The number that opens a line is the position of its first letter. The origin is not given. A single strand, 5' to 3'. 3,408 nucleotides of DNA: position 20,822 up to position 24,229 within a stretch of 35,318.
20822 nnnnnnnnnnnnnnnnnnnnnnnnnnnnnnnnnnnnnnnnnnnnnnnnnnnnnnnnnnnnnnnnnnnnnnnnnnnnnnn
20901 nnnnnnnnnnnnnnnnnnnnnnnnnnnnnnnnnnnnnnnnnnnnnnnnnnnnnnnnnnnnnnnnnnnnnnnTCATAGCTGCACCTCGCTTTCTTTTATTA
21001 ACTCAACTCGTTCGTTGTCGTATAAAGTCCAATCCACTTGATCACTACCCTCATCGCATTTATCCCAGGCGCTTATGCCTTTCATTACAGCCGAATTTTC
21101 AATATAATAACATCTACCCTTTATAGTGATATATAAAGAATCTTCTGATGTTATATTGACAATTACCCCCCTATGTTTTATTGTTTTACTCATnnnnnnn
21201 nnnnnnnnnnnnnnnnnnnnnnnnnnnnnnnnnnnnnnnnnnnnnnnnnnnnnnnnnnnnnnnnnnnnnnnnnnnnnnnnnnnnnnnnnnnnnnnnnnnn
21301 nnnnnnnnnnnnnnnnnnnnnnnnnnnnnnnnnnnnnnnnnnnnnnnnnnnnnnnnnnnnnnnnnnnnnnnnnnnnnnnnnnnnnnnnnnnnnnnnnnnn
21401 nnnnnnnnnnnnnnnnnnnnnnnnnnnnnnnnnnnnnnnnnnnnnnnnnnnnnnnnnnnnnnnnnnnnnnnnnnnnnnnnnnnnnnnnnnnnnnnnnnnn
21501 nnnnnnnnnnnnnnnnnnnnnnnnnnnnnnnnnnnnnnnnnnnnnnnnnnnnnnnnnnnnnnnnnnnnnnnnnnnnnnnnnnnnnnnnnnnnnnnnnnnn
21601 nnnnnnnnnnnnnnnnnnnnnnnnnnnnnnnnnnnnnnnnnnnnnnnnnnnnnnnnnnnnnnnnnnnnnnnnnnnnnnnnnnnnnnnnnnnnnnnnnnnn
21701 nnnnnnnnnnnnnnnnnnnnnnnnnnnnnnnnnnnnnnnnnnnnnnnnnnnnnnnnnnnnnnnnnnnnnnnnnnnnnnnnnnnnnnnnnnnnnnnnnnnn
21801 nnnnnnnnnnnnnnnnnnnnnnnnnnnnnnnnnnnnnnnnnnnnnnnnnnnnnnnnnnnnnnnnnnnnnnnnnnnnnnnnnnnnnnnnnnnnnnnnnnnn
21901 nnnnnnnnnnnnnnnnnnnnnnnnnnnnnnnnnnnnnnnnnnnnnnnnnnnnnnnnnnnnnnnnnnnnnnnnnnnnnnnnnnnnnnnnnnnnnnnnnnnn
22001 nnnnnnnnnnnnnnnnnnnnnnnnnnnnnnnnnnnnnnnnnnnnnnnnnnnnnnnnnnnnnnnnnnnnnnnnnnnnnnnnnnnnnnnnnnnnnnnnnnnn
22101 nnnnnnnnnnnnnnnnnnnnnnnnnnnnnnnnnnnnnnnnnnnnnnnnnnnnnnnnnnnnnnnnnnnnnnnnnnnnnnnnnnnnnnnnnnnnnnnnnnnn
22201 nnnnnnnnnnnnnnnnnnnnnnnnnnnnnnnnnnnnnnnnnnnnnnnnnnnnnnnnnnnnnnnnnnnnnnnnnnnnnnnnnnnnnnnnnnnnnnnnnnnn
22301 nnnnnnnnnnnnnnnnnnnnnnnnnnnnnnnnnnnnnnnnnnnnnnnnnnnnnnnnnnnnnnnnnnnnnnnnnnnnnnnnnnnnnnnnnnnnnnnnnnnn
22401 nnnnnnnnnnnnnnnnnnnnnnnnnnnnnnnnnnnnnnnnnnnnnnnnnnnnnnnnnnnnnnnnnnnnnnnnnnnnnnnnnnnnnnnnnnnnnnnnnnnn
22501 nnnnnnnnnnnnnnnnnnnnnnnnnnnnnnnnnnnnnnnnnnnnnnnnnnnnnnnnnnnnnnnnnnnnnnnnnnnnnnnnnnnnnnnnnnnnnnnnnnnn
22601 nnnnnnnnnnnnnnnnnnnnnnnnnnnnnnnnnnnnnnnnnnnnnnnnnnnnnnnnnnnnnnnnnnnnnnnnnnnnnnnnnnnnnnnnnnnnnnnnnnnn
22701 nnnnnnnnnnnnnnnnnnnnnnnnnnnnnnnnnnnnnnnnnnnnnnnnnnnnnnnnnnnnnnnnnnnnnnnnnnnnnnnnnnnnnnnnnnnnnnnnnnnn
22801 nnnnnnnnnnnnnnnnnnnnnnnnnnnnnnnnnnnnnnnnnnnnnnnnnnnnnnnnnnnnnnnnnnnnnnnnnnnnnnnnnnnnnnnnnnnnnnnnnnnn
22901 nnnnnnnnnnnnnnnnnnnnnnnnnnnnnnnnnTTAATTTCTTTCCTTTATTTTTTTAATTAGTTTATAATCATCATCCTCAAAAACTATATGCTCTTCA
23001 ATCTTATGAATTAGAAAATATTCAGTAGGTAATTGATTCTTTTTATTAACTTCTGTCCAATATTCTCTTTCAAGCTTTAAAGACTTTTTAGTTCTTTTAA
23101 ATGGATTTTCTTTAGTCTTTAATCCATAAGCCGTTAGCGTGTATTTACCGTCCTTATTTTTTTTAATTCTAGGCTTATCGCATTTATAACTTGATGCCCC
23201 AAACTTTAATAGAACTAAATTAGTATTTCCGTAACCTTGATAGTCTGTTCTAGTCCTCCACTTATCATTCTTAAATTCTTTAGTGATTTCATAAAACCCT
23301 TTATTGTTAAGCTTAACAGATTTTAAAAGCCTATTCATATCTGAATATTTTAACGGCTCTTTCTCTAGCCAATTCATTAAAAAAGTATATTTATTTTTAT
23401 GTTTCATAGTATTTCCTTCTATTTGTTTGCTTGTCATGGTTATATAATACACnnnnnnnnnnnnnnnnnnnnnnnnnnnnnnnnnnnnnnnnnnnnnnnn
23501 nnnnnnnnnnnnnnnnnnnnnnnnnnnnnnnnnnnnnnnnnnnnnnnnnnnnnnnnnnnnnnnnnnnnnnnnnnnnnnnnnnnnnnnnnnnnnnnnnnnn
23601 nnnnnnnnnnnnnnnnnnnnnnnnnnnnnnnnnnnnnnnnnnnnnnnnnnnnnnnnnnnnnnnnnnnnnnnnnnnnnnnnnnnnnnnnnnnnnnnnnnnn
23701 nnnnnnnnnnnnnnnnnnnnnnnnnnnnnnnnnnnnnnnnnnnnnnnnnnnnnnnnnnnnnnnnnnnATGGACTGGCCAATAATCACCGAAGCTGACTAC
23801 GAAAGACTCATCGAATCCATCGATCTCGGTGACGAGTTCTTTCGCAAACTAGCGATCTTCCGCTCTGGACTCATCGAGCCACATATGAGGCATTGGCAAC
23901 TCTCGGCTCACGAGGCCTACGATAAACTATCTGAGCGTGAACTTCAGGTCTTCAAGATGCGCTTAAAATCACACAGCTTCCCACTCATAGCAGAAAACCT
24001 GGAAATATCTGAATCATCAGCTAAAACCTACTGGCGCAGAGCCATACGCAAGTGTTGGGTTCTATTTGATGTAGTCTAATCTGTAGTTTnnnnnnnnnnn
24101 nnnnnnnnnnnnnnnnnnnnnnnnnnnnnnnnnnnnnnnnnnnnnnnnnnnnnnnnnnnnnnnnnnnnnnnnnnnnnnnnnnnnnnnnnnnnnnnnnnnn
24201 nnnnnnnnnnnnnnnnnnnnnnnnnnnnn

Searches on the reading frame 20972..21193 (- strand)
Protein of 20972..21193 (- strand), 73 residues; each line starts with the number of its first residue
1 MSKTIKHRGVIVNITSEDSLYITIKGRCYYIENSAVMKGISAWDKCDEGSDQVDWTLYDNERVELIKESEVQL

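Call 7: search_protein_families(library=phrogs, proteins=[window:20972-21193:-], max_evalue=0.01)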
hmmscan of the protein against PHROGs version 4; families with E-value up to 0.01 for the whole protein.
window:20972-21193:- (73 aa): 0 families

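Call 8: search_protein_families(library=pfam, proteins=[window:20972-21193:-], max_evalue=0.01)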
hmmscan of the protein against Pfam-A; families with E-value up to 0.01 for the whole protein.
window:20972-21193:- (73 aa): 0 families

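Call 16: find_related_loci(query=window:20972-21193:-, collection=viral_contigs, flank=4000)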
Query window:20972-21193:- (73 aa) in viral_contigs; peptide patterns used: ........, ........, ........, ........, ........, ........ (x = any residue, [..] = any of these).
10 stretches matched a pattern; 5 encode a relative of the query (tblastn E <= 1e-3); 5 distinct loci.
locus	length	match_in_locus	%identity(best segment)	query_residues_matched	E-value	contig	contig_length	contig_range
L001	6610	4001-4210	77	3-72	4e-33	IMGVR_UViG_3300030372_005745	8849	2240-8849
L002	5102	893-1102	77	3-72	4e-33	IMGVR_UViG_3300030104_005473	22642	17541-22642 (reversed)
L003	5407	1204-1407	75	5-72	1e-30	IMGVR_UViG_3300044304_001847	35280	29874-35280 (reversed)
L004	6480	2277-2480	75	5-72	1e-30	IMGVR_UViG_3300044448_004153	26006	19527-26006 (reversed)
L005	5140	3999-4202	72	5-72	2e-30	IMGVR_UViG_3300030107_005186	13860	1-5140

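Call 88: search_protein_families(library=ncbifam, proteins=[window:20972-21193:-], max_evalue=0.05)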
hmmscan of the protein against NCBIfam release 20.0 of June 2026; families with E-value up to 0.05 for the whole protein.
window:20972-21193:- (73 aa): 0 families

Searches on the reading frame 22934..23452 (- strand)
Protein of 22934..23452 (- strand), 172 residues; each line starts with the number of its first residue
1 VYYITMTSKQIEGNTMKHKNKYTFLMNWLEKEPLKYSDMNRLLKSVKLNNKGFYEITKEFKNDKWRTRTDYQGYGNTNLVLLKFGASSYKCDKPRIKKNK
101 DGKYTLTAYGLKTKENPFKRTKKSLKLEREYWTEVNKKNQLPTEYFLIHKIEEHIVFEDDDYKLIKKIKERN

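Call 7: search_protein_families(library=phrogs, proteins=[window:22934-23452:-], max_evalue=0.01)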
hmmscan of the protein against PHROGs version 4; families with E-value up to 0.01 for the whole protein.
window:22934-23452:- (172 aa): 1 family
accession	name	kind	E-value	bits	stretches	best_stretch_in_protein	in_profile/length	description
phrog_5331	-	unknown function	0.0035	18.1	1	112-161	11-60/164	-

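Call 8: search_protein_families(library=pfam, proteins=[window:22934-23452:-], max_evalue=0.01)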
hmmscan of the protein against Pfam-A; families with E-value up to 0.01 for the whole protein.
window:22934-23452:- (172 aa): 0 families

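Call 72: search_protein_families(library=pfam, proteins=[window:22934-23452:-], max_evalue=0.01)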
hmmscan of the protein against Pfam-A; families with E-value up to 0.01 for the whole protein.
window:22934-23452:- (172 aa): 0 families

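Call 88: search_protein_families(library=ncbifam, proteins=[window:22934-23452:-], max_evalue=0.05)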
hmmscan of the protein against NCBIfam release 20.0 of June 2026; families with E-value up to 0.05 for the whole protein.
window:22934-23452:- (172 aa): 0 families

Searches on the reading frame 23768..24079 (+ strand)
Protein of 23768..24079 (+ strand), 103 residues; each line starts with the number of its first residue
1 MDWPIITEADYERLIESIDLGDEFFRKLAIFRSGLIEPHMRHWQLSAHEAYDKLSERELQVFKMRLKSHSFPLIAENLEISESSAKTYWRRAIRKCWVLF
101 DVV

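Call 38: search_protein_families(library=pfam, proteins=[window:23768-24079:+], max_evalue=0.01)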
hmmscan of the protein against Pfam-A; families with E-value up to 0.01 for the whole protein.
window:23768-24079:+ (103 aa): 3 families
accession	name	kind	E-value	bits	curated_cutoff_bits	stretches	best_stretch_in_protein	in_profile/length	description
PF08281.18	Sigma70_r4_2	-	1.7e-07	31.2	25.7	1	48-96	5-54/54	Sigma-70, region 4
PF00196.25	GerE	-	2.3e-06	27.6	23.5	1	53-95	2-44/57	Bacterial regulatory proteins, luxR family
PF04545.22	Sigma70_r4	-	0.00096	19.1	24.1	1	52-96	3-48/50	Sigma-70, region 4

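Call 39: search_protein_families(library=phrogs, proteins=[window:23768-24079:+], max_evalue=0.01)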
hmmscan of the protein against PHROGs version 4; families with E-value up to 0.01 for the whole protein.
window:23768-24079:+ (103 aa): 2 families
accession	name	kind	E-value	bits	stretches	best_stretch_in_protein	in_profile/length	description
phrog_1190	-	transcription regulation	9.5e-07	29.7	1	16-95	77-154/167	RNA polymerase sigma factor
phrog_36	-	transcription regulation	0.0027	18.4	1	49-95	135-182/220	transcriptional regulator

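Call 88: search_protein_families(library=ncbifam, proteins=[window:23768-24079:+], max_evalue=0.05)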
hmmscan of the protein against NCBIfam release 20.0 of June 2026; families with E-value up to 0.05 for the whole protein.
window:23768-24079:+ (103 aa): 11 families
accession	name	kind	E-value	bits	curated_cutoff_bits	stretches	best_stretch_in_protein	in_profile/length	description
TIGR02937.1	sigma70-ECF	superfamily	1.2e-05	25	42.9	1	48-96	112-161/165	sigma-70 family RNA polymerase sigma factor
TIGR02985.1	Sig70_bacteroi1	subfamily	0.00025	21.3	126.4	1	44-95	105-157/162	RNA polymerase sigma-70 factor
NF005385.0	PRK06930.1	subfamily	0.0003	20.6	136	1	48-95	109-157/170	positive control sigma-like factor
NF007018.1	PRK09483.1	equivalog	0.00034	20.3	280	1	47-101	142-196/217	UvrY/SirA/GacA family response regulator transcription factor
NF007708.0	PRK10403.1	equivalog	0.0008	18.9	343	1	8-98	110-198/215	nitrate/nitrite response regulator protein NarP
NF007935.0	PRK10651.1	equivalog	0.0021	17.2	250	1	39-95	141-197/216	two-component system response regulator NarL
NF047785.1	respo_reg_MadR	equivalog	0.0026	17.2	300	1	48-96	143-191/209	MadR family response regulator transcription factor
TIGR02984.1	Sig-70_plancto1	subfamily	0.0027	17.3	183.75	1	47-95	134-183/189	RNA polymerase sigma-70 factor, Planctomycetaceae-specific subfamily 1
NF007419.0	PRK09958.1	equivalog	0.0046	16.5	251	1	46-96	136-188/204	acid-sensing system DNA-binding response regulator EvgA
NF041727.1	ECF_sigma_FecI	equivalog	0.0074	16.3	260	1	51-98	118-166/169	ferric citrate uptake sigma factor FecI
NF052445.1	RespRegMctR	equivalog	0.021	14.2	300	1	31-95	125-185/205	two-component system response regulator MctR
